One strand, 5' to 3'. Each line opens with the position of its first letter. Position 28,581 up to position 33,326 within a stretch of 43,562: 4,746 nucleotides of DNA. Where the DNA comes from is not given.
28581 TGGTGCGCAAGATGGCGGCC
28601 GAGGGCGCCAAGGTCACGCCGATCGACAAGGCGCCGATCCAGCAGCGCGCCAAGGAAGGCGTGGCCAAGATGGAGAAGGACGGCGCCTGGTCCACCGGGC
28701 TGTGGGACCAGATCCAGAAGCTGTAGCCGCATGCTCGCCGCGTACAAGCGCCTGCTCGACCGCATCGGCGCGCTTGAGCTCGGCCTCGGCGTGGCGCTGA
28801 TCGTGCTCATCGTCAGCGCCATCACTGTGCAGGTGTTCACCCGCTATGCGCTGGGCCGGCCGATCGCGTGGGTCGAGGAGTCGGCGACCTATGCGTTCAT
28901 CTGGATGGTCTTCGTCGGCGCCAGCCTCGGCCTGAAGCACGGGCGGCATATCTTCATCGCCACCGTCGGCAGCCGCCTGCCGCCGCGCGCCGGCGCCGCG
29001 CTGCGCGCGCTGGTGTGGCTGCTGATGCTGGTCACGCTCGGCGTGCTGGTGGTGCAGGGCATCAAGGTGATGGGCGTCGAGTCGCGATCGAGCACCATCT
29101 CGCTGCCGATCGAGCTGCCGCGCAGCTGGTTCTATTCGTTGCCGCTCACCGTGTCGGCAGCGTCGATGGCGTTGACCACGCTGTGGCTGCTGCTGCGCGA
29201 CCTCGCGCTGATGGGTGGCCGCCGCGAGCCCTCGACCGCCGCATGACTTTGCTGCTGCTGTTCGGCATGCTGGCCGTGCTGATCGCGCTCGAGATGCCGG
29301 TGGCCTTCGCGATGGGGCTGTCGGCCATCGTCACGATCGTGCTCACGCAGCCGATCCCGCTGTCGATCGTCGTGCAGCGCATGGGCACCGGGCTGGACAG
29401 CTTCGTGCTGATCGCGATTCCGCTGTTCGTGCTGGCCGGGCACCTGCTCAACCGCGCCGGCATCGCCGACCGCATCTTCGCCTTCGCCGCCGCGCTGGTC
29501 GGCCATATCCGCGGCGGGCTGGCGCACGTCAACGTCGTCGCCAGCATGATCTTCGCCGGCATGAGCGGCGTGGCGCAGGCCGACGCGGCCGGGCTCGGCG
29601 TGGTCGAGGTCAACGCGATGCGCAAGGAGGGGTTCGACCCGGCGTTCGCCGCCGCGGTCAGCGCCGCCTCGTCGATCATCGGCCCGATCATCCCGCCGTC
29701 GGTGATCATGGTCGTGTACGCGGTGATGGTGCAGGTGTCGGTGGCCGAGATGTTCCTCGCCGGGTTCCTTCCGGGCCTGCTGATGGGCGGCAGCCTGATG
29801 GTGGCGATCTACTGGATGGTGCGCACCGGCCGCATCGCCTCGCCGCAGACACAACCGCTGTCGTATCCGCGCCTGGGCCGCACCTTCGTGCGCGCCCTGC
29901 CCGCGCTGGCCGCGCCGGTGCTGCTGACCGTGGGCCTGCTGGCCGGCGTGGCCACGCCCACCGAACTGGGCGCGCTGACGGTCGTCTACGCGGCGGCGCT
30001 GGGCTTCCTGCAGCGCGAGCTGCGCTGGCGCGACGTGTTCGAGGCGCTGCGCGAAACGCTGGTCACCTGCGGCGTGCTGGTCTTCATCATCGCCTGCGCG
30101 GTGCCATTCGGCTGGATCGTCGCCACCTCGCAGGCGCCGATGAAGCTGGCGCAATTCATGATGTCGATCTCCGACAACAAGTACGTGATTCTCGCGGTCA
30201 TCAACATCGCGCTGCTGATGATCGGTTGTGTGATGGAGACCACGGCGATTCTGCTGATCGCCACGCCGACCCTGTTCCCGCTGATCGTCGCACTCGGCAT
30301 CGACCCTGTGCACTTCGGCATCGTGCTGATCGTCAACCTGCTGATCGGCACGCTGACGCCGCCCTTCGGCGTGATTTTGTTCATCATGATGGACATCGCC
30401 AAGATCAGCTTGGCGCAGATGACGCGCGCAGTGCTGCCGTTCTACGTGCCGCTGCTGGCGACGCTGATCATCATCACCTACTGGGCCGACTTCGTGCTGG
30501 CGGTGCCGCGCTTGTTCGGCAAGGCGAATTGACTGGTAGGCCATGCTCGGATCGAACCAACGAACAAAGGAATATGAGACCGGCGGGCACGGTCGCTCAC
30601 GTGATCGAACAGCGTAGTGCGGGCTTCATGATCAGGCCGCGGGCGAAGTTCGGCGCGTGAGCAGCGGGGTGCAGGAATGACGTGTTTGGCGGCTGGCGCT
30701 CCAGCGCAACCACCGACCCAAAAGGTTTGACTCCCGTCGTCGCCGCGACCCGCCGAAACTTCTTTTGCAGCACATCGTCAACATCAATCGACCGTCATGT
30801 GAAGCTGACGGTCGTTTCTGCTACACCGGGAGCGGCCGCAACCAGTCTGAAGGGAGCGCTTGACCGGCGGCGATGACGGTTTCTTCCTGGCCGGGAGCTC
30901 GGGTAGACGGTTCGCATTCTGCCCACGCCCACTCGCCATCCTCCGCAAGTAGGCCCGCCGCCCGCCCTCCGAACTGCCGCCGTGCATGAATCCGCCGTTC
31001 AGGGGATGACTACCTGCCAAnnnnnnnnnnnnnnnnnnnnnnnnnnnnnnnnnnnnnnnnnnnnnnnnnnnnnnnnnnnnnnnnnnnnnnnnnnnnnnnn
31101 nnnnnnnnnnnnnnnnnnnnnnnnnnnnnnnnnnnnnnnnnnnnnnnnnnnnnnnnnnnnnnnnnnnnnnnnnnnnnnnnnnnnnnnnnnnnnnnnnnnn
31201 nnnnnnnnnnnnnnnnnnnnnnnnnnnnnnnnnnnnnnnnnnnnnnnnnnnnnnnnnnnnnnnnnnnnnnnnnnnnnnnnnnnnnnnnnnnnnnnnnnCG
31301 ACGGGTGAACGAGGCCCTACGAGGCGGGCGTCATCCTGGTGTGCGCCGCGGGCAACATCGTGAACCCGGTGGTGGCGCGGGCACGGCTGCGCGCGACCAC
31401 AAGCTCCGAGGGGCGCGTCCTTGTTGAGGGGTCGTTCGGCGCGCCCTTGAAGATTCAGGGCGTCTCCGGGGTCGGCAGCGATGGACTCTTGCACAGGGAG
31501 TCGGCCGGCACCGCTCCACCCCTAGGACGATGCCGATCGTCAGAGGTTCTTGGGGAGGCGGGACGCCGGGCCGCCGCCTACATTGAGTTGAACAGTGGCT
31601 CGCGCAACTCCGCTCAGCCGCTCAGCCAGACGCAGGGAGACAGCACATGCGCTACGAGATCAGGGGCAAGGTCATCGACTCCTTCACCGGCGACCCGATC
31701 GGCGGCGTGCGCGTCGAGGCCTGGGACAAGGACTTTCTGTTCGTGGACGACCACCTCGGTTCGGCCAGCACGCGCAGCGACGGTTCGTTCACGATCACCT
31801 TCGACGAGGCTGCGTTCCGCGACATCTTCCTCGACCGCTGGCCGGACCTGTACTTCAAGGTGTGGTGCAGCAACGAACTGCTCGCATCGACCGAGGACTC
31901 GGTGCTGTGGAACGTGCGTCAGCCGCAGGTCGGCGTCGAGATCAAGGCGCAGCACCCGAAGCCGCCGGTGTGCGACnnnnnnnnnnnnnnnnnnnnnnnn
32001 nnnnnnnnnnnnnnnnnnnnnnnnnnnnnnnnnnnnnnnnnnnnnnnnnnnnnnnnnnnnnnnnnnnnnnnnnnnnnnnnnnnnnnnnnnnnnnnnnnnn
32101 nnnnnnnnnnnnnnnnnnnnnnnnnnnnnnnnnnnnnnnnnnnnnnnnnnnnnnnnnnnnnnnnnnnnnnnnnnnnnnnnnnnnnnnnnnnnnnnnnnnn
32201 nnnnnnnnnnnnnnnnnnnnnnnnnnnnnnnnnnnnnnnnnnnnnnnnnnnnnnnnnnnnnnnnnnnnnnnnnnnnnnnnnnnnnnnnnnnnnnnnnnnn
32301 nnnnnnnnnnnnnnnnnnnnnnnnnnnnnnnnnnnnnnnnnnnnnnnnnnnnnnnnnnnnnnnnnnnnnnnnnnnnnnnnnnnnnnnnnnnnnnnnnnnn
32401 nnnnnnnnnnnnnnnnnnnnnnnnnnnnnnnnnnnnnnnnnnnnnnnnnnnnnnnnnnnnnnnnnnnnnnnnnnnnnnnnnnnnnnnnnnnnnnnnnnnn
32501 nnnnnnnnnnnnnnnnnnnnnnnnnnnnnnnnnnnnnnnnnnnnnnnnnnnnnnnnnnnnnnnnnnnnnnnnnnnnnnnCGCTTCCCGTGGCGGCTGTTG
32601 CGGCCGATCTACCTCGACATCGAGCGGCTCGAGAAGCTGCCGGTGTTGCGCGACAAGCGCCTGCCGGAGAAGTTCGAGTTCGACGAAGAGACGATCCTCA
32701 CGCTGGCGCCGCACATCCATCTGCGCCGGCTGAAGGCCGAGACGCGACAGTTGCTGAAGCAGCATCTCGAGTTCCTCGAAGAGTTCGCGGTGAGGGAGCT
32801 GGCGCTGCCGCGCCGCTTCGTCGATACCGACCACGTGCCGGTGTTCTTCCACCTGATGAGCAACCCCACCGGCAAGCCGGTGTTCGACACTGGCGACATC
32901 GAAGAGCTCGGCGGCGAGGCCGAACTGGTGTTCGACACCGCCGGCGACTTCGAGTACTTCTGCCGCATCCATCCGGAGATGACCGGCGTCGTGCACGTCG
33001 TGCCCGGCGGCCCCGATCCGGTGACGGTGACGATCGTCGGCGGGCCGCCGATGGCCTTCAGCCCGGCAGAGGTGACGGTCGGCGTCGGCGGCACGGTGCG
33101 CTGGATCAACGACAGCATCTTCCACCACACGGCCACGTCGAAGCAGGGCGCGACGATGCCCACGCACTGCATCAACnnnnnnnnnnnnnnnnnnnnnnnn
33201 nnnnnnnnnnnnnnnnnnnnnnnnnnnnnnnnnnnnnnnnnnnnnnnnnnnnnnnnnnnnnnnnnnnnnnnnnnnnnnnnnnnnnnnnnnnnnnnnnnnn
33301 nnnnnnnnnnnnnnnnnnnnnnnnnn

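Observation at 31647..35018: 1123-aa fusion of a multicopper oxidase, an extra blue-copper loop and a galactose/glyoxal-oxidase-like module, with no export signal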

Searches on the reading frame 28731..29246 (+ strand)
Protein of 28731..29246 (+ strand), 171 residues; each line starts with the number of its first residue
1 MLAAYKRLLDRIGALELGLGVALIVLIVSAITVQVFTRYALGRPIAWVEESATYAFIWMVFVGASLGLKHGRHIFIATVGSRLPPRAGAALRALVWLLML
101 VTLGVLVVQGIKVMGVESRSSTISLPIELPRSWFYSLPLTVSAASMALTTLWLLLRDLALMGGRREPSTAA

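Call 10: search_protein_families(library=pfam, proteins=[window:28731-29246:+], max_evalue=0.001)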
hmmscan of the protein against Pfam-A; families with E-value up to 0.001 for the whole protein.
window:28731-29246:+ (171 aa): 1 family
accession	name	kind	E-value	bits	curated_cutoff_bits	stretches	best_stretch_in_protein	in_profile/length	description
PF04290.18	DctQ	-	1.1e-26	93.7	28.3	1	28-158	2-130/132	Tripartite ATP-independent periplasmic transporters, DctQ component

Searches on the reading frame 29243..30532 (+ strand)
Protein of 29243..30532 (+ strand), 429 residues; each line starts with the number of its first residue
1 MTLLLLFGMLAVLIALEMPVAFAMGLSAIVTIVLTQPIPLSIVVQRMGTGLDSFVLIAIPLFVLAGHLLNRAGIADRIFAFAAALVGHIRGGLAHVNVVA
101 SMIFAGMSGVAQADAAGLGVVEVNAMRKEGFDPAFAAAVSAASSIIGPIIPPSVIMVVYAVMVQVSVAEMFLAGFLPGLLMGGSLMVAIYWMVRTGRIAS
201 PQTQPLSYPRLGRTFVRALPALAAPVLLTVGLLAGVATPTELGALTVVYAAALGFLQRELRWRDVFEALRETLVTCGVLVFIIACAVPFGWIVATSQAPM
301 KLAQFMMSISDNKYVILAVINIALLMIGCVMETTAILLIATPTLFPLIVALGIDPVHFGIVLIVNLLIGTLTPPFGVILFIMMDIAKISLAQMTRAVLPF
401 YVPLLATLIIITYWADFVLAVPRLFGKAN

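Call 10: search_protein_families(library=pfam, proteins=[window:29243-30532:+], max_evalue=0.001)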
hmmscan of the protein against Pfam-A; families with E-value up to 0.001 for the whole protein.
window:29243-30532:+ (429 aa): 1 family
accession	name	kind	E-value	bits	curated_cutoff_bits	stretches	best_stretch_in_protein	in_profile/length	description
PF06808.19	DctM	-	2.5e-111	372.9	23.8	1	7-414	1-410/413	Tripartite ATP-independent periplasmic transporter, DctM component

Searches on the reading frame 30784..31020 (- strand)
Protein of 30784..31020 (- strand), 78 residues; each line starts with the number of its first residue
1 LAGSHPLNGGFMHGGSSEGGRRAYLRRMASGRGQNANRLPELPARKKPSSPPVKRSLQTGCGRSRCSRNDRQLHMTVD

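Call 55: search_protein_families(library=pfam, proteins=[window:30784-31020:-], max_evalue=1)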
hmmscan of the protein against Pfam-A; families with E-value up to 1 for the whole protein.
window:30784-31020:- (78 aa): 0 families

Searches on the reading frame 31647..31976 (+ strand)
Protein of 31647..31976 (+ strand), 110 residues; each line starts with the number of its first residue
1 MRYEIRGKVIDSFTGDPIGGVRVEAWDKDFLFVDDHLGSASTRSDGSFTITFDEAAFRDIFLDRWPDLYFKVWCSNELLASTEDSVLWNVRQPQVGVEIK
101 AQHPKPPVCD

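Call 55: search_protein_families(library=pfam, proteins=[window:31647-31976:+], max_evalue=1)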
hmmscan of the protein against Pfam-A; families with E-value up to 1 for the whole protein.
window:31647-31976:+ (110 aa): 4 families
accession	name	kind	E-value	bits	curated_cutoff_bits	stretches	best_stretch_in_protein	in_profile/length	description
PF01060.29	TTR-52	-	2.4e-05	25.3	24.9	1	15-76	8-65/79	Transthyretin-like family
PF13620.12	CarboxypepD_reg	-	0.00018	22.3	32.3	1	5-51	2-43/82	Carboxypeptidase regulatory-like domain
PF25020.1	TTR_TEN1-4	-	0.0021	18.4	27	1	5-50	9-47/86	Teneurin TTR-like domain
PF13715.12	CarbopepD_reg_2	-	0.27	11.7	32.2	1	5-51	1-39/88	CarboxypepD_reg-like domain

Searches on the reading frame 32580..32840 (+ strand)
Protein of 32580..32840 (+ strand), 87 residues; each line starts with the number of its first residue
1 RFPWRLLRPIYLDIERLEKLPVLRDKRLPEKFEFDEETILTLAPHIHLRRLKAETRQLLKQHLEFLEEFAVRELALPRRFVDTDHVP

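Call 55: search_protein_families(library=pfam, proteins=[window:32580-32840:+], max_evalue=1)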
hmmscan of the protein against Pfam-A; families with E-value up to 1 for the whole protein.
window:32580-32840:+ (87 aa): 0 families

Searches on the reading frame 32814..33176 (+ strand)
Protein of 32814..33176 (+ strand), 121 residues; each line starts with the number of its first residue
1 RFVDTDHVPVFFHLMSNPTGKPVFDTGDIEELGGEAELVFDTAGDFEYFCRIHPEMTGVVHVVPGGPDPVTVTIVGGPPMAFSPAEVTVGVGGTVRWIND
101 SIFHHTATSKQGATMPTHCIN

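Call 52: search_solved_structures(query=window:32814-33161:+, max_evalue=1, show_alignments=4)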
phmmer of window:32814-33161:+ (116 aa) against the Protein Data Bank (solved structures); distinct sequences matched with E-value up to 1: 44.
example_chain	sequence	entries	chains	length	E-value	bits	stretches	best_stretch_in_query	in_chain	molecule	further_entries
1id2_A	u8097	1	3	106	3.2e-08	37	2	67-113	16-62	AMICYANIN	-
3c75_A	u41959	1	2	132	4.6e-08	36.5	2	67-113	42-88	Amicyanin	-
6hbe_A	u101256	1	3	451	3.8e-06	30.3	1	35-63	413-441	Copper-containing nitrite reductase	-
9cck_A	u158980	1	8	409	3.4e-05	27.2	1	24-62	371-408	Copper-containing nitrite reductase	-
5fc9_A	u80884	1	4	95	5.9e-05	26.4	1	32-62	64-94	Blue (Type 1) copper domain protein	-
1sfd_A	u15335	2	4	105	0.00027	24.3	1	36-61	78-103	Amicyanin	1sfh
1sf3_A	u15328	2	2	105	0.00034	24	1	36-61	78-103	Amicyanin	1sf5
1mda_A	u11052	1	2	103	0.00061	23.2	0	37-61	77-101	AMICYANIN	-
1aac_A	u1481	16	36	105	0.00066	23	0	36-61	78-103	AMICYANIN | PROTEIN (AMICYANIN)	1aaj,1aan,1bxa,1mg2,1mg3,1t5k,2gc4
2gb2_A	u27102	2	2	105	0.00068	23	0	37-61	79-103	Amicyanin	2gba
1bxu_A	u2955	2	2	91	0.0009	22.6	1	79-107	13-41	PLASTOCYANIN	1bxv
2qdv_A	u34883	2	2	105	0.0011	22.3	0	36-61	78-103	Amicyanin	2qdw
3ie9_A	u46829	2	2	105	0.0017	21.7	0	76-107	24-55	Amicyanin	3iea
2idt_A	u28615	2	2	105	0.003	20.9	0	76-107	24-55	Amicyanin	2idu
3bqv_A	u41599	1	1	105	0.0036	20.7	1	80-106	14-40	Plastocyanin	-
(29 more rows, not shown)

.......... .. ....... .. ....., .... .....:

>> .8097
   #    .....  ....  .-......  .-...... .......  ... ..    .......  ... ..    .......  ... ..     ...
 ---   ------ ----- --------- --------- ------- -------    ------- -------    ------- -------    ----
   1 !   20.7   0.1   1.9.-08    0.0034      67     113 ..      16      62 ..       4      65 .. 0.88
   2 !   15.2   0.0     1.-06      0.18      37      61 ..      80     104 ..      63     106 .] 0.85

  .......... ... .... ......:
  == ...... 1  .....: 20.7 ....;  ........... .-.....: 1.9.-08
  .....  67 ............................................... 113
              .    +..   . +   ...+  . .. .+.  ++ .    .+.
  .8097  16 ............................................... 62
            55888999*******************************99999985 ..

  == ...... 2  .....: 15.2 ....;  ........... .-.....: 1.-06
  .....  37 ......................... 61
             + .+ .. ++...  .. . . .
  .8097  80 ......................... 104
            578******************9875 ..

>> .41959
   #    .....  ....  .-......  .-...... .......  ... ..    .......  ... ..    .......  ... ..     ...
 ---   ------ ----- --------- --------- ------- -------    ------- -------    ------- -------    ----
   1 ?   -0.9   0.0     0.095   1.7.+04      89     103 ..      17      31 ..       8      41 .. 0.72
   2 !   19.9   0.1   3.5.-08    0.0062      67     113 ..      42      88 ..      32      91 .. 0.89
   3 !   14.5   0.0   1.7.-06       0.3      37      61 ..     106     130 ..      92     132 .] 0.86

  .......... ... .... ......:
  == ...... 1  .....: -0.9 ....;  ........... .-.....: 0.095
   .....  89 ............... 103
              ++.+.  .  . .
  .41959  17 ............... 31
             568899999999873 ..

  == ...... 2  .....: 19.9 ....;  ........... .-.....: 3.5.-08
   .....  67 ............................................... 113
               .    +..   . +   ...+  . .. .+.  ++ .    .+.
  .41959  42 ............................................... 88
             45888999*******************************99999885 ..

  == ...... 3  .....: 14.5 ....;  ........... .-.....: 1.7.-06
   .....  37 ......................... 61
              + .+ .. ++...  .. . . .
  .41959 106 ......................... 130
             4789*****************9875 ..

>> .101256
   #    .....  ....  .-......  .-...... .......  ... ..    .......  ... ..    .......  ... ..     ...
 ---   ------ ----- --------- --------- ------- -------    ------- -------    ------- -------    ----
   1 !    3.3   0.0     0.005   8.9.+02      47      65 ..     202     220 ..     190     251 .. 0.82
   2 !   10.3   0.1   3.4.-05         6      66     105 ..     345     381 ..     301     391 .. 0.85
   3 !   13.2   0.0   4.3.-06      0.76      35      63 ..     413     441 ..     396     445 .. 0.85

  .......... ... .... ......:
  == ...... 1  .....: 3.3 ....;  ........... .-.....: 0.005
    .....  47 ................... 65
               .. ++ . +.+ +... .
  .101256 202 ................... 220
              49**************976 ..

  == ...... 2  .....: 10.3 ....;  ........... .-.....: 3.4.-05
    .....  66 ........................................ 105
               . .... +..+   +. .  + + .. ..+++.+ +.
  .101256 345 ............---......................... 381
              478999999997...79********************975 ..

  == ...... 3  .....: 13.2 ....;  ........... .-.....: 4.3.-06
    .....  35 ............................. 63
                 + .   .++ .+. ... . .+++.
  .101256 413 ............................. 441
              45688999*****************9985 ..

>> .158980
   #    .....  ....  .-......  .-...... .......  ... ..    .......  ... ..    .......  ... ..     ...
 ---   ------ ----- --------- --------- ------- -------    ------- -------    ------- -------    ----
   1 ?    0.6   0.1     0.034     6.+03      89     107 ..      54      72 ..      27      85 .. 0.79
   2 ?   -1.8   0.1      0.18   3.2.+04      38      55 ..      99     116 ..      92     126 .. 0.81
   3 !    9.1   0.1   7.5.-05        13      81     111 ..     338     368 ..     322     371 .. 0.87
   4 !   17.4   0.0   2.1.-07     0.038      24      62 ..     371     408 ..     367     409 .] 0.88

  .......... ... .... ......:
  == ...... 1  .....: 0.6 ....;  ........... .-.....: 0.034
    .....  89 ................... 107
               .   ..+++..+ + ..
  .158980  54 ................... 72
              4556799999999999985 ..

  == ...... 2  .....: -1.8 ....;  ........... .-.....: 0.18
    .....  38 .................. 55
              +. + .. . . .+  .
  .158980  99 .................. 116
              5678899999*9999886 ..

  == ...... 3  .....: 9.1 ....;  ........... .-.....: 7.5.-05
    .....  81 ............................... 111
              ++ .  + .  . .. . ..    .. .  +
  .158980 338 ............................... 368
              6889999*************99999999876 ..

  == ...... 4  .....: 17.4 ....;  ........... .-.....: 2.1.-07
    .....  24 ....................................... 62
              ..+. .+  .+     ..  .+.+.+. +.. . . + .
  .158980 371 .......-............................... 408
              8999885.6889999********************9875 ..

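Call 62: search_protein_families(library=pfam, proteins=[window:32814-33176:+], max_evalue=1)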
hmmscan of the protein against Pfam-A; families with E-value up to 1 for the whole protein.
seq(121 aa): 2 families
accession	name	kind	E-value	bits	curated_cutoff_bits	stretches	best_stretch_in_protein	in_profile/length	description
PF00127.26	Copper-bind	-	4.1e-07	30.8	21.2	2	73-112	6-44/99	Copper binding proteins, plastocyanin/azurin family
PF13473.12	Cupredoxin_1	-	0.058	13.9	27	0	33-60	73-102/104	Cupredoxin-like domain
